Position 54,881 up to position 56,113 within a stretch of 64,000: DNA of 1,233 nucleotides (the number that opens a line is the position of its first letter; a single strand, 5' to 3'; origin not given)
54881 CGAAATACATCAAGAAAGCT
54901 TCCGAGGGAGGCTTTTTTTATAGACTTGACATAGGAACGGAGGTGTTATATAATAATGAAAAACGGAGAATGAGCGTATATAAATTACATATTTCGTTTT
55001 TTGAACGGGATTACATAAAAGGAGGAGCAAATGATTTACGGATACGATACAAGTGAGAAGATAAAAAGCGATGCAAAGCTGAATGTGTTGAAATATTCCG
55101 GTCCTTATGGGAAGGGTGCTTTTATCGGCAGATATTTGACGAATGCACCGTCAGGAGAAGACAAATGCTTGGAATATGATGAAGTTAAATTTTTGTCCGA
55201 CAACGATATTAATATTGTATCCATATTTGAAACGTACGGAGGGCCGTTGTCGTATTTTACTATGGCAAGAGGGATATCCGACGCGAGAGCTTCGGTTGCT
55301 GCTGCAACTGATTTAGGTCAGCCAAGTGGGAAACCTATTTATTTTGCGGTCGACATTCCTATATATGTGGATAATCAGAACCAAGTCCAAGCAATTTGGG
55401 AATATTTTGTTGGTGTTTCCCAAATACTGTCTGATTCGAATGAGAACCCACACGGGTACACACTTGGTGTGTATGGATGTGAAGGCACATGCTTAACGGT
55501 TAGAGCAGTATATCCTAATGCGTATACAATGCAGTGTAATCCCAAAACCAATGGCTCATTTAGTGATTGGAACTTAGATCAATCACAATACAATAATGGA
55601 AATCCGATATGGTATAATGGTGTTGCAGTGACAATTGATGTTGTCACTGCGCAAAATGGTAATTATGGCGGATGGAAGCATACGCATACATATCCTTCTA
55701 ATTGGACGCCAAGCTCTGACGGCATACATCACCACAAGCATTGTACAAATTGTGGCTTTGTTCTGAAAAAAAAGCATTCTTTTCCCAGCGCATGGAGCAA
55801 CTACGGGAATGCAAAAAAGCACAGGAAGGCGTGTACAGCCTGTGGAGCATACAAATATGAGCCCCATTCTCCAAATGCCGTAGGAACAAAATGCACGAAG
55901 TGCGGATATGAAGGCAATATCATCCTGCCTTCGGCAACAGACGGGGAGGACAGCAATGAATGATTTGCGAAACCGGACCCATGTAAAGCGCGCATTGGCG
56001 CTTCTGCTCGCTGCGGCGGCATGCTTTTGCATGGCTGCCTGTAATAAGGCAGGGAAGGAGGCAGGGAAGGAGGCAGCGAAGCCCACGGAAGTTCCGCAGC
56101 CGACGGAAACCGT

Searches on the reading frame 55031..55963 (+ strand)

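Call 54: search_protein_families(library=pfam, proteins=[window:55031-55963:+], max_evalue=0.00001)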
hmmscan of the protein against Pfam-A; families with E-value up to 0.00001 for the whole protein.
window:55031-55963:+ (310 aa): 1 family
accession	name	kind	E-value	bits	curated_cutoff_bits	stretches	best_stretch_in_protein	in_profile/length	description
PF08924.17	Rv2525c_GlyHyd-like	-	2.6e-25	90.1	27.2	1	31-189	10-162/198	Rv2525c-like, glycoside hydrolase-like domain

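Call 74: search_protein_families(library=phrogs, proteins=[window:55031-55963:+], max_evalue=1)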
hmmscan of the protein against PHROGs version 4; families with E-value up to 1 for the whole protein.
window:55031-55963:+ (310 aa): 5 families
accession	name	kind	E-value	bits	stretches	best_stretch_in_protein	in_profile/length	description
phrog_15213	-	unknown function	1.6e-17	64.3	1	16-158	306-436/781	-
phrog_13480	-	lysis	1.5e-13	51.7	1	31-155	29-143/234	endolysin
phrog_20489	-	unknown function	0.058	14.2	0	153-168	19-34/59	-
phrog_5457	-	unknown function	0.069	14.2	1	189-243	16-67/85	-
phrog_12315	-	unknown function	0.086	13.8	1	63-121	54-113/168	-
